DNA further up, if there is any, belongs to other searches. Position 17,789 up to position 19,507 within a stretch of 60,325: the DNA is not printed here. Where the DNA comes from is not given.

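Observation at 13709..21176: Overlapping-gene operon joining a corrinoid methyl-transfer set to an HgdAB/BcrBC-type radical Fe-S enzyme with its own ATP-driven activator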

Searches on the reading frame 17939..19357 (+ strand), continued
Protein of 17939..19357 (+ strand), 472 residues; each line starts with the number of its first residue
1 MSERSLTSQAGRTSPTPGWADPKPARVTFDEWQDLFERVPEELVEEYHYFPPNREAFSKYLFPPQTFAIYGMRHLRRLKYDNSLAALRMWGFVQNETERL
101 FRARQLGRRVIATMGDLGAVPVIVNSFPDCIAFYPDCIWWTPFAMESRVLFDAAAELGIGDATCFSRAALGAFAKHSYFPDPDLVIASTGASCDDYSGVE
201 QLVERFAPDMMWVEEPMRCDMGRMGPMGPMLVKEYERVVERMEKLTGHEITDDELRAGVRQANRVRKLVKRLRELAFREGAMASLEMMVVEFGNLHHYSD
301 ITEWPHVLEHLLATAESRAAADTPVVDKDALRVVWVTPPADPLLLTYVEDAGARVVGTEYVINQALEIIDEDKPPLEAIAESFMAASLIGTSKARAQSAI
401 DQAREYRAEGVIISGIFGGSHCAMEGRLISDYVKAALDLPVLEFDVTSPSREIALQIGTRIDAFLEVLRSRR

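Call 41: search_solved_structures(query=L001:6491-7501:+, max_evalue=0.001, show_alignments=1)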
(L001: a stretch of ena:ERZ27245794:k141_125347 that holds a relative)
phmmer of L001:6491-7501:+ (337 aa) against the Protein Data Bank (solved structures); distinct sequences matched with E-value up to 0.001: 19.
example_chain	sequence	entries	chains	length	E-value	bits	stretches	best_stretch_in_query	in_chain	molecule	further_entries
4ay7_A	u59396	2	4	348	2.1e-29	106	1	47-332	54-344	METHYLCOBALAMIN: COENZYME M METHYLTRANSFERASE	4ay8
6w2o_A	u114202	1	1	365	1.2e-15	60.8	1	42-300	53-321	Uroporphyrinogen decarboxylase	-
3gw0_A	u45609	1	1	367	1.2e-10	44.5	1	48-302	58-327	Uroporphyrinogen decarboxylase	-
1r3w_A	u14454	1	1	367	1.7e-10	43.9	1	48-284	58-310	Uroporphyrinogen Decarboxylase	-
1jpk_A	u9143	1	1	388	3.6e-10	42.8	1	48-284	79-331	UROPORPHYRINOGEN DECARBOXYLASE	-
1jph_A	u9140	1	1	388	3.8e-10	42.7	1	48-284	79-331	UROPORPHYRINOGEN DECARBOXYLASE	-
3gvv_A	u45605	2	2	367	4e-10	42.7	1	48-284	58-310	Uroporphyrinogen decarboxylase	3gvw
1r3q_A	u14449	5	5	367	4.1e-10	42.7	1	48-284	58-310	Uroporphyrinogen Decarboxylase | PROTEIN (UROPORPHYRINOGEN DECARBOXYLASE)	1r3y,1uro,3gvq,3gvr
2q6z_A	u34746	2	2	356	4.6e-10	42.5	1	48-284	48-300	Uroporphyrinogen decarboxylase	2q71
3gw3_A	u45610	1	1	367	5.5e-10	42.2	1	48-284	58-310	Uroporphyrinogen decarboxylase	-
3cyv_A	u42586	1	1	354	5.7e-10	42.2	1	41-296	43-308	Uroporphyrinogen decarboxylase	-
1j93_A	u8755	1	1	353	1.4e-09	40.9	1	56-285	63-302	UROPORPHYRINOGEN DECARBOXYLASE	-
1r3v_A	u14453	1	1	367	1.5e-09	40.8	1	48-284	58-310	Uroporphyrinogen Decarboxylase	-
4exq_A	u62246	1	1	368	1.9e-09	40.4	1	49-302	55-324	Uroporphyrinogen decarboxylase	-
1r3r_A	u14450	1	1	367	2e-09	40.4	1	48-284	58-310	Uroporphyrinogen Decarboxylase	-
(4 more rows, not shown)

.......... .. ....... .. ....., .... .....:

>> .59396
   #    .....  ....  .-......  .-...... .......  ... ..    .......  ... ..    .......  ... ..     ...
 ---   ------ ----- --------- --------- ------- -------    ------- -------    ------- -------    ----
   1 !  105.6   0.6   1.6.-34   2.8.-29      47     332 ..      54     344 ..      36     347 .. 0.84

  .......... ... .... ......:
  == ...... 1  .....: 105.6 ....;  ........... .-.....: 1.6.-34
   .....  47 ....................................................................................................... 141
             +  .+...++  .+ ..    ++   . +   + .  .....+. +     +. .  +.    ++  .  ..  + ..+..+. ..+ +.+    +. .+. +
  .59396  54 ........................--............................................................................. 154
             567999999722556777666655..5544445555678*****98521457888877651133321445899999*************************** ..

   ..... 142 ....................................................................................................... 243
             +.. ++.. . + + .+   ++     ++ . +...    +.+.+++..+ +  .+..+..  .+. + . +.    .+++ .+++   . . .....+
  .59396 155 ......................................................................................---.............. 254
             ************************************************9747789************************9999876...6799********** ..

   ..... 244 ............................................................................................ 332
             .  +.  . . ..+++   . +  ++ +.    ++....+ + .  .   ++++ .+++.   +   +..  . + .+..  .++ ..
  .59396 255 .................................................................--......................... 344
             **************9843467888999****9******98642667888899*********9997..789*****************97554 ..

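Call 49: predict_structure(alignment_id=A1)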
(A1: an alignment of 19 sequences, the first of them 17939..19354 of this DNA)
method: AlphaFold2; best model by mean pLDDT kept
length: 472 residues; sequences in the alignment: 19
mean_pLDDT: 69.7   pTM: 0.74
mean pLDDT of the five models: 69.7, 66.6, 65.9, 64.6, 62.7
residues with pLDDT >= 90: 86; 70-90: 162; 50-70: 140; < 50: 84
segments of 3 or more residues with pLDDT < 50: 1-17, 27-29, 46-84, 138-149, 160-164
pLDDT, mean of each block of 10 residues (from residue 1): 35 43 50 55 49 37 36 36 50 58 74 74 89 62 44 56 49 55 79 63 71 75 71 93 95 93 88 89 80 63 74 85 83 79 72 86 68 92 73 83 94 71 77 92 67 71 93 87
secondary structure, 60 per line:
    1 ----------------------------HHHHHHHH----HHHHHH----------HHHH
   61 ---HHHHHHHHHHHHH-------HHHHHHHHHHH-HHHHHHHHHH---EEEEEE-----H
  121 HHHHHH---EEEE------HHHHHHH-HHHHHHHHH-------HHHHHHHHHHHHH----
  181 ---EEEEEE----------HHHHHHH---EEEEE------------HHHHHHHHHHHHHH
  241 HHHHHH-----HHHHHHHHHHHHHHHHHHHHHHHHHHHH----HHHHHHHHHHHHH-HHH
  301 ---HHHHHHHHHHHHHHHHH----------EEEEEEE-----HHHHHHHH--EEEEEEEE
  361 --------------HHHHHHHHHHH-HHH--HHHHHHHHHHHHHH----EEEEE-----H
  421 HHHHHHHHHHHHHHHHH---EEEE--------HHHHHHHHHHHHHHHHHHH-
elements in order: H29-36 H41-46 H57-60 H64-76 H84-94 H96-105 E109-114 H120-126 E130-133 H140-146 H148-156 H164-176 E184-189 H200-206 E210-214 H227-246 H252-279 H284-296 H304-320 E331-337 H343-350 E353-360 H375-385 H392-405 E410-414 H420-437 E441-444 H453-471

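Call 54: search_protein_families(library=pfam, proteins=[L052:1117-1983:+, L052:2306-3739:+, L052:3796-4785:+, L052:5096-5947:+, L052:6019-7446:+, L052:7466-8554:+, L052:11366-12598:+, L052:12956-13879:+, L052:13886-15040:+], max_evalue=0.0001)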
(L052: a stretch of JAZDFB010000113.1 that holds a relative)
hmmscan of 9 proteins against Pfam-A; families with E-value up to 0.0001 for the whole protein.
L052:1117-1983:+ (288 aa): 0 families

L052:2306-3739:+ (477 aa): 5 families
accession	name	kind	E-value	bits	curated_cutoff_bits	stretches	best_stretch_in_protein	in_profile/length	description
PF03841.19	SelA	-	7.9e-139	463.2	22.8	1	94-458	1-366/367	L-seryl-tRNA selenium transferase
PF12390.13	Se-cys_synth_N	-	1.4e-09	38.3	22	1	14-53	1-40/40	Selenocysteine synthase N terminal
PF01212.27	Beta_elim_lyase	-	2.9e-06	27.3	27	0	294-376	187-269/288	Beta-eliminating lyase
PF01053.26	Cys_Met_Meta_PP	-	9.6e-06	24.8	27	1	143-317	55-212/381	Cys/Met metabolism PLP-dependent enzyme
PF00266.25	Aminotran_5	-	1.3e-05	24.9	21.5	1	160-327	72-222/371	Aminotransferase class-V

L052:3796-4785:+ (329 aa): 2 families
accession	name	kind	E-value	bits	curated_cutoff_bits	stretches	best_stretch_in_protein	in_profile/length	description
PF00586.29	AIRS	-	1.6e-26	93.3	24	1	29-136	2-112/112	AIR synthase related protein, N-terminal domain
PF02769.27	AIRS_C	-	6.3e-20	72.3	23.1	1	148-323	1-151/156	AIR synthase related protein, C-terminal domain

L052:5096-5947:+ (283 aa): 7 families
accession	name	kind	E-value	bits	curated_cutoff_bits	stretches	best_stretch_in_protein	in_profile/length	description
PF08241.18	Methyltransf_11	-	5.4e-19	69.1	21.2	1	73-170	2-95/95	Methyltransferase domain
PF13649.12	Methyltransf_25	-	5.9e-16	59.4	27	1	72-166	2-97/97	Methyltransferase domain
PF13847.12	Methyltransf_31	-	3.8e-14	53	27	1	65-172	1-111/145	Methyltransferase domain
PF13489.12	Methyltransf_23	-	1.7e-11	44.5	27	1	65-216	20-163/164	Methyltransferase domain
PF01209.24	Ubie_methyltran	-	1.5e-09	38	20.1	1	58-170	38-151/233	ubiE/COQ5 methyltransferase family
PF08242.18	Methyltransf_12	-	9.9e-07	29.9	30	1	73-168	2-98/98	Methyltransferase domain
PF02353.26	CMAS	-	3.7e-05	23.6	27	1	57-239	52-237/273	Mycolic acid cyclopropane synthetase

L052:6019-7446:+ (475 aa): 1 family
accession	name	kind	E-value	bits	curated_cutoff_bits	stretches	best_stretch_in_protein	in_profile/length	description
PF06050.19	HGD-D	-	2.4e-106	356.6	28.4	1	129-469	1-341/342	2-hydroxyglutaryl-CoA dehydratase, D-component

L052:7466-8554:+ (362 aa): 1 family
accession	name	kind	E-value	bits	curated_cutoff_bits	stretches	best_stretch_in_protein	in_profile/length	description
PF06050.19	HGD-D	-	6.4e-61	207.2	28.4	1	29-359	1-341/342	2-hydroxyglutaryl-CoA dehydratase, D-component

L052:11366-12598:+ (410 aa): 9 families
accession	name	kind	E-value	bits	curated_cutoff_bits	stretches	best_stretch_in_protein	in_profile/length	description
PF03486.20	HI0933_like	-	3.5e-82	276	50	1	10-407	2-242/244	HI0933-like protein Rossmann domain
PF22780.1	HI0933_like_1st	-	1.1e-35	123.3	27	1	194-355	1-165/165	HI0933-like protein barrel and H2TH domain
PF01266.30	DAO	-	1.8e-09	38.1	27.9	1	12-44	3-35/353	FAD dependent oxidoreductase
PF00890.30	FAD_binding_2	-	1.9e-09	37.7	20.4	1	12-44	3-35/414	FAD binding domain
PF13738.12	Pyr_redox_3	-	2.4e-09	37.3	30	0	12-45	1-34/305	Pyridine nucleotide-disulphide oxidoreductase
PF12831.13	FAD_oxidored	-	5.2e-09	36.3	27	1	12-44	3-35/416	FAD dependent oxidoreductase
PF07992.20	Pyr_redox_2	-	7.2e-07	29.3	26.1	1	9-170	1-112/291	Pyridine nucleotide-disulphide oxidoreductase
PF13450.12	NAD_binding_8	-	3.5e-06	27.6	21.9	1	13-44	1-32/68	NAD(P)-binding Rossmann-like domain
PF01134.28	GIDA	-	1.6e-05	24.6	22.1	0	11-44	2-36/391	Glucose inhibited division protein A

L052:12956-13879:+ (307 aa): 1 family
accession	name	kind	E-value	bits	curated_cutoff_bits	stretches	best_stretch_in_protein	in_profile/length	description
PF12801.12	Fer4_5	-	8.7e-15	54.9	22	2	70-115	3-48/48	4Fe-4S binding domain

L052:13886-15040:+ (384 aa): 3 families
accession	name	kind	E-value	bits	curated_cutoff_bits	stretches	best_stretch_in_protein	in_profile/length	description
PF01855.24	POR_N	-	1.1e-71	241.7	27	1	22-250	1-222/231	Pyruvate flavodoxin/ferredoxin oxidoreductase, thiamine diP-bdg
PF17147.9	PFOR_II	-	6e-23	81.6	27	1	281-375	1-102/102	Pyruvate:ferredoxin oxidoreductase core domain II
PF02780.25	Transketolase_C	-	1.8e-07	31.6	25.9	1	280-345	9-74/124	Transketolase, C-terminal domain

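Call 55: fold_search(model_id=the predicted structure, library=pdb)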
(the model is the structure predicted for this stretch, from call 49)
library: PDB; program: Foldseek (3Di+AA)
matches with E <= 10: 773; with E <= 0.001: 20
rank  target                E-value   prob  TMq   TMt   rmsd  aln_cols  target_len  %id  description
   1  7yyl_D                4.3e-15  1.00  0.63  0.69   8.9       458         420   20  nucleotide-free DCCP:DCCP-R complex (released 2022-12-28)
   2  6eno                  5.7e-15  1.00  0.64  0.71   4.8       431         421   20  Double cubane cluster oxidoreductase (released 2018-03-14)
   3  7yyl_B                5.7e-15  1.00  0.64  0.71   8.7       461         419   20  nucleotide-free DCCP:DCCP-R complex (released 2022-12-28)
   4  7yzm_A                8.9e-15  1.00  0.63  0.70   8.8       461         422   19  MgADPNP-bound DCCP:DCCP-R complex (released 2022-12-28)
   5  7yyl_A                2.9e-14  1.00  0.63  0.70   8.7       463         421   20  nucleotide-free DCCP:DCCP-R complex (released 2022-12-28)
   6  8s02_B                2.2e-13  1.00  0.60  0.74   4.8       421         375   17  BzdNO-benzoyl-CoA complex (released 2025-03-05)
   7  9gai_B                3.7e-12  1.00  0.59  0.70   4.8       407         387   15  3-methylbenzoyl-CoA reductase from Thauera chlorobenzoica (MbdONPQ) (released 2026-02-18)
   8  3o3m_B                5.0e-12  1.00  0.60  0.74   4.4       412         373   16  (R)-2-Hydroxyisocaproyl-CoA Dehydratase (released 2011-03-16)
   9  8s02_A                6.1e-12  1.00  0.62  0.67   5.3       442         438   17  BzdNO-benzoyl-CoA complex (released 2025-03-05)
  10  8s02_C                9.4e-12  1.00  0.60  0.65   5.3       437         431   18  BzdNO-benzoyl-CoA complex (released 2025-03-05)
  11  3o3n_B                9.9e-12  1.00  0.62  0.76   4.2       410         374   16  (R)-2-hydroxyisocaproyl-CoA dehydratase in complex with its substrate (R)-2-hydroxyisocaproyl-CoA (released 2011-03-16)
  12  8s2r_C                1.5e-11  1.00  0.60  0.65   5.4       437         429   18  BzdNO in partially coenzyme A - free state (released 2025-03-05)
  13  3o3m_D                1.6e-11  1.00  0.61  0.75   4.3       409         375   16  (R)-2-Hydroxyisocaproyl-CoA Dehydratase (released 2011-03-16)
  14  9g87_B                2.0e-11  1.00  0.59  0.70   4.4       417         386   16  3-methylbenzoyl-CoA reductase from Thauera chlorobenzoica (subunits MbdON ) (released 2026-02-04)
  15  3o3o_A                2.5e-11  1.00  0.65  0.76   4.5       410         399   13  (R)-2-hydroxyisocaproyl-CoA dehydratase in complex with (R)-2-hydroxyisocaproate (released 2011-03-16)
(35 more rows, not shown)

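Call 60: search_protein_families(library=ncbifam, proteins=[L052:5096-5947:+, L001:18245-19036:+, L001:19067-19387:+, L052:6019-7446:+, L052:11366-12598:+], max_evalue=0.001)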
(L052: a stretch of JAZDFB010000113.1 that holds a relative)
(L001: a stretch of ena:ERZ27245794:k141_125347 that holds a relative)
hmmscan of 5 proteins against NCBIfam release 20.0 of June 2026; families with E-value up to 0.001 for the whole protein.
L052:5096-5947:+ (283 aa): 28 families (the best 25 are shown)
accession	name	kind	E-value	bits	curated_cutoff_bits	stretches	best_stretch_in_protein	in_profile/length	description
NF045667.1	MTase_DVU1556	equivalog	5.3e-21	75.1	155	1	48-223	3-171/213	DVU_1556 family methyltransferase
NF041675.1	sarc_dimgly_tmase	equivalog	2.8e-18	66.9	550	1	69-222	68-220/278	sarcosine/dimethylglycine N-methyltransferase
NF040539.1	AST_met_ArsM_2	exception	1.2e-15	58.1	240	1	69-221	58-214/262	putative arsinothricin biosynthesis methyltransferase ArsM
NF041537.1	ArsM_AhpD_UU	exception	3.3e-15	55.7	510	1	65-222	74-232/345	arsenite methyltransferase/AhpD domain selenoprotein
NF047649.1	MTase_UXPK_star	exception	7.2e-15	54.8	460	1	71-192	81-202/283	methyltransferase/UXPK-star double selenoprotein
NF045882.1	PLipidMtase_Leg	equivalog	3.8e-14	53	390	1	25-220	3-193/207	phospholipid N-methyltransferase PmtA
NF001244.0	PRK00216.1-5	equivalog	5.1e-13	48.9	216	1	60-175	41-158/236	bifunctional demethylmenaquinone methyltransferase/2-methoxy-6-polyprenyl-1,4-benzoquinol methylase UbiE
NF045825.1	FAmtase_mtf2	equivalog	5.3e-13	48.8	400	1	67-174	58-162/248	fatty-acid O-methyltransferase Mtf2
NF008823.0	PRK11873.1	subfamily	9.4e-13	48.3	263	1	63-216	73-227/272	arsenite methyltransferase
NF041536.1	ArsM_DUF2284_UU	exception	1.1e-12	47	575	1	65-222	74-232/459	arsenite methyltransferase/DUF2284 domain selenoprotein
TIGR01934.1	MenG_MenH_UbiE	subfamily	1.3e-12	47.5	158.35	1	59-175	31-146/223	ubiquinone/menaquinone biosynthesis methyltransferase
NF045823.1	PthPhpthDimycoMt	equivalog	3e-12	46.2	300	1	67-175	66-171/256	phthiotriol/phenolphthiotriol dimycocerosates methyltransferase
TIGR02752.1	MenG_heptapren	equivalog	6.8e-11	42.1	419.85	1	62-172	40-151/231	demethylmenaquinone methyltransferase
NF001243.0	PRK00216.1-4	equivalog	5.5e-10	39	235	1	61-170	41-151/237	demethylmenaquinone methyltransferase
NF001240.0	PRK00216.1-1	equivalog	1.6e-09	37.2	378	1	60-173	56-171/251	bifunctional demethylmenaquinone methyltransferase/2-methoxy-6-polyprenyl-1,4-benzoquinol methylase UbiE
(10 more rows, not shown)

L001:18245-19036:+ (263 aa): 38 families (the best 25 are shown)
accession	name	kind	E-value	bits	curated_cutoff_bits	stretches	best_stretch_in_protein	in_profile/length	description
NF041675.1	sarc_dimgly_tmase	equivalog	2.6e-32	112.9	550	1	40-216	54-231/278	sarcosine/dimethylglycine N-methyltransferase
NF045667.1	MTase_DVU1556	equivalog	7.3e-28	97.5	155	1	31-210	2-175/213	DVU_1556 family methyltransferase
TIGR01934.1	MenG_MenH_UbiE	subfamily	5.6e-19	68.3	158.35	1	42-178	30-165/223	ubiquinone/menaquinone biosynthesis methyltransferase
NF008823.0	PRK11873.1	subfamily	8.2e-19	68.1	263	1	48-208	74-236/272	arsenite methyltransferase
NF001242.0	PRK00216.1-3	equivalog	4.9e-17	62.2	351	1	51-178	70-196/258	bifunctional demethylmenaquinone methyltransferase/2-methoxy-6-polyprenyl-1,4-benzoquinol methylase UbiE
TIGR02752.1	MenG_heptapren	equivalog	6.2e-17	61.9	419.85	1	44-153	38-148/231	demethylmenaquinone methyltransferase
NF001243.0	PRK00216.1-4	equivalog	6.4e-17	61.7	235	1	42-152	38-149/237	demethylmenaquinone methyltransferase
NF041537.1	ArsM_AhpD_UU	exception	9.3e-17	60.8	510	1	49-172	74-198/345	arsenite methyltransferase/AhpD domain selenoprotein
NF001244.0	PRK00216.1-5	equivalog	2e-16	60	216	1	44-178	41-177/236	bifunctional demethylmenaquinone methyltransferase/2-methoxy-6-polyprenyl-1,4-benzoquinol methylase UbiE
NF047649.1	MTase_UXPK_star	exception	3.6e-15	55.7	460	1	49-166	75-193/283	methyltransferase/UXPK-star double selenoprotein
NF007610.0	PRK10258.1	equivalog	8e-15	54.8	342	1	38-163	29-146/251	malonyl-ACP O-methyltransferase BioC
NF001240.0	PRK00216.1-1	equivalog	1e-14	54.2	378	1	48-180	60-191/251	bifunctional demethylmenaquinone methyltransferase/2-methoxy-6-polyprenyl-1,4-benzoquinol methylase UbiE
NF041536.1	ArsM_DUF2284_UU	exception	1.4e-14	53.3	575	1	50-179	75-210/459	arsenite methyltransferase/DUF2284 domain selenoprotein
NF045823.1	PthPhpthDimycoMt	equivalog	7.9e-14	51.4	300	1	52-163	67-175/256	phthiotriol/phenolphthiotriol dimycocerosates methyltransferase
NF001241.0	PRK00216.1-2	equivalog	3e-13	49.9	327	1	40-157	38-150/231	demethylmenaquinone methyltransferase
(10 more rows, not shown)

L001:19067-19387:+ (106 aa): 1 family
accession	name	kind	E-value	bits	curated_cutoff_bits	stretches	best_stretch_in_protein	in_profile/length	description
NF041072.1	FtrB_double_U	equivalog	6.9e-12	45.2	160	1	15-95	13-98/121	FtrB family double-selenoprotein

L052:6019-7446:+ (475 aa): 5 families
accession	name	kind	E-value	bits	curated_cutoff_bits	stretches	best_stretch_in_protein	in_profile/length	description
NF040772.1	double_cubane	equivalog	6.7e-133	443.3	350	1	104-469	2-371/372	double-cubane-cluster-containing anaerobic reductase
NF052456.1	HyiscapDhHadC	equivalog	1e-24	87.2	700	1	116-469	21-371/372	(R)-2-hydroxyisocaproyl-CoA dehydratase subunit beta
TIGR03190.1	benz_CoA_bzdN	equivalog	2.2e-21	76.1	453.8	1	112-471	16-372/377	benzoyl-CoA reductase, bzd-type, subunit N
TIGR02263.1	benz_CoA_red_C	equivalog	2.9e-15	56.1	421.15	1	119-392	27-299/380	benzoyl-CoA reductase subunit C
NF052455.1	HyiscapDhHadB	equivalog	2.2e-07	29.9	750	1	105-473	10-397/398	(R)-2-hydroxyisocaproyl-CoA dehydratase subunit alpha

L052:11366-12598:+ (410 aa): 57 families (the best 25 are shown)
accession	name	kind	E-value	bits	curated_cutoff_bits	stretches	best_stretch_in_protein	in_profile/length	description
TIGR00275.1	TIGR00275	subfamily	4.5e-138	460.4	183.8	1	11-407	1-400/401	aminoacetone oxidase family FAD-binding enzyme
TIGR03862.1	flavo_PP4765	subfamily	9.3e-36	123.5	242.65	1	32-407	2-368/376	TIGR03862 family flavoprotein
TIGR03997.1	mycofact_OYE_2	equivalog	1.4e-07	30.3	793.15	1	7-50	378-421/645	mycofactocin system FadH/OYE family oxidoreductase 2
TIGR03143.1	AhpF_homolog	hypoth_equivalog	3.9e-07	29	687.65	1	9-52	5-47/555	putative alkyl hydroperoxide reductase F subunit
NF003585.0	PRK05249.1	equivalog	3.9e-07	29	465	1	7-51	5-49/464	Si-specific NAD(P)(+) transhydrogenase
TIGR02032.1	GG-red-SF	subfamily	8.6e-07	28.9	158.8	1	10-170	2-150/297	geranylgeranyl reductase family protein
NF004789.0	PRK06134.1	subfamily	1.2e-06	27.4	747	1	10-44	14-48/581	FAD-dependent oxidoreductase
TIGR01350.1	lipoamide_DH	equivalog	1.5e-06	27.2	408.8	1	9-42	2-35/461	dihydrolipoyl dehydrogenase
NF008425.0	PRK11259.1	equivalog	3.6e-06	26.2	257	0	8-41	4-37/377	N-methyl-L-tryptophan oxidase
NF005560.0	PRK07233.1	equivalog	4.2e-06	25.9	252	1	11-44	3-36/435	hypothetical protein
TIGR04018.1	Bthiol_YpdA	hypoth_equivalog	4.4e-06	25.7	339.9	0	11-40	2-31/316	YpdA family putative bacillithiol disulfide reductase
NF045599.1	bili_reduct_long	exception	5.4e-06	24.9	750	1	10-166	383-513/641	bilirubin reductase, long form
NF006130.0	PRK08274.1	equivalog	6e-06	25.3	369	1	9-41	6-38/467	FAD-dependent tricarballylate dehydrogenase TcuA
TIGR01813.1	flavo_cyto_c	subfamily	7.1e-06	25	285.45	1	11-52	2-44/444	flavocytochrome c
NF009476.0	PRK12839.1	equivalog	7.3e-06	24.4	940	1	7-45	7-45/572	FAD-dependent oxidoreductase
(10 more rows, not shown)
